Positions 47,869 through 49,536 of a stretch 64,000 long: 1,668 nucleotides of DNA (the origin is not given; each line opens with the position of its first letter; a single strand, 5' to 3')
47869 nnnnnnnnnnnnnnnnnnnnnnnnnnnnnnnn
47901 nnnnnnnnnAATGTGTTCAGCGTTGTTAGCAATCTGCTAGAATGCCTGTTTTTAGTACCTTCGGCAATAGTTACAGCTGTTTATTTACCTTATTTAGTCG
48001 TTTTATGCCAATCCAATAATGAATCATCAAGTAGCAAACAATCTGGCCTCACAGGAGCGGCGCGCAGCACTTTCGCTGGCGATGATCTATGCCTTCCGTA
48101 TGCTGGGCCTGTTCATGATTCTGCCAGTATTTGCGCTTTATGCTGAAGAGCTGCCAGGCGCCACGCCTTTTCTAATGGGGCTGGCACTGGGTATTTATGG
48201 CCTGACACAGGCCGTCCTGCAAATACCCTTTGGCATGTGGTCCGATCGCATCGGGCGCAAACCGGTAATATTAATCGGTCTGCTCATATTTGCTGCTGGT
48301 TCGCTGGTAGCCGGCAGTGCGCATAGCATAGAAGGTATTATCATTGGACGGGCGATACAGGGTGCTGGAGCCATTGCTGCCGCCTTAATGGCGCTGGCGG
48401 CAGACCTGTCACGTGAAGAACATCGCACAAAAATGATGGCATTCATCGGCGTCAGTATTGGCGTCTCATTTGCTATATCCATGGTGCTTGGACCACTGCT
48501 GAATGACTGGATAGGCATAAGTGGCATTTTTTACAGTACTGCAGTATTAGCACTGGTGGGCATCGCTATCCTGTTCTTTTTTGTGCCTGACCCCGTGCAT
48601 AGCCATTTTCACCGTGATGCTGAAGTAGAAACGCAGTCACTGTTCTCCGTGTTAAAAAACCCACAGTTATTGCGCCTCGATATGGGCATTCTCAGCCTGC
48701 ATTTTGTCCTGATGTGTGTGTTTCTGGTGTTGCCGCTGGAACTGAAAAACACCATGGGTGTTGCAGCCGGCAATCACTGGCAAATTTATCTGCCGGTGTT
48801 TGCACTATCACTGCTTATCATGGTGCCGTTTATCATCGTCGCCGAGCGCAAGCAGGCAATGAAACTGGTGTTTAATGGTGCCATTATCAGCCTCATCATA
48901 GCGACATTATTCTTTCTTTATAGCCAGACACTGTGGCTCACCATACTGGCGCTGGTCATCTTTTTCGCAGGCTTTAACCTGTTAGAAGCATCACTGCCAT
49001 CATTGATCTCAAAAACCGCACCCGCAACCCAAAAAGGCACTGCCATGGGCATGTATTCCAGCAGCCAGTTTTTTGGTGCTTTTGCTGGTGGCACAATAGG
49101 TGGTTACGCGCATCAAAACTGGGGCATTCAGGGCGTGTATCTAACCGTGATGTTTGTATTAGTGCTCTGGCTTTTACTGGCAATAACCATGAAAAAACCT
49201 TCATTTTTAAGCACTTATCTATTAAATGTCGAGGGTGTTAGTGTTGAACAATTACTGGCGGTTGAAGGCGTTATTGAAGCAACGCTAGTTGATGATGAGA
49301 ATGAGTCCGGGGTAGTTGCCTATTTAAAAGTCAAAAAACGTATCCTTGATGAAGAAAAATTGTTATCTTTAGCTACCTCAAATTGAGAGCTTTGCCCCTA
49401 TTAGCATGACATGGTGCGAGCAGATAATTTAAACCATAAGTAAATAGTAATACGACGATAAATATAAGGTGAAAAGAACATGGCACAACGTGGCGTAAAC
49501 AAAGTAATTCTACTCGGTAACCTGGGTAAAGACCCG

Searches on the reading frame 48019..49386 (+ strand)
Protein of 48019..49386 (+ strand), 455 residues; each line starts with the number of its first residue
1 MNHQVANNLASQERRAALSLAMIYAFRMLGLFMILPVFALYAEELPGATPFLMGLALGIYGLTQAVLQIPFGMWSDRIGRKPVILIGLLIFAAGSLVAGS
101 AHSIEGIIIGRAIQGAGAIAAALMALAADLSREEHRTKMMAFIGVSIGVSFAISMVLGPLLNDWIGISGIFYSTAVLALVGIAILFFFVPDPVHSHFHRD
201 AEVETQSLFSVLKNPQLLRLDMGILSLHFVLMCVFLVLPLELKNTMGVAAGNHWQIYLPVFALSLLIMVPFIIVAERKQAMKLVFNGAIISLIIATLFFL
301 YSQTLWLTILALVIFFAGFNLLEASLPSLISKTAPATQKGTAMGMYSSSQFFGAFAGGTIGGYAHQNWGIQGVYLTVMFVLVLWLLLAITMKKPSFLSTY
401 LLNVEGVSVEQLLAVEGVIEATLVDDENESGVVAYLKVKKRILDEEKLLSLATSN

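Call 81: search_protein_families(library=pfam, proteins=[window:48019-49386:+], max_evalue=0.00001)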
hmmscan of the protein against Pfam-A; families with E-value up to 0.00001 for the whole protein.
window:48019-49386:+ (455 aa): 2 families
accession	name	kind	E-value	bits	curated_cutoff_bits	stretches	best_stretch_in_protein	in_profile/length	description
PF07690.21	MFS_1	-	2.2e-56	191.7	33.4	2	20-357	1-346/347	Major Facilitator Superfamily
PF00083.30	Sugar_tr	-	3e-12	46.6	22.3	1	50-215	45-217/452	Sugar (and other) transporter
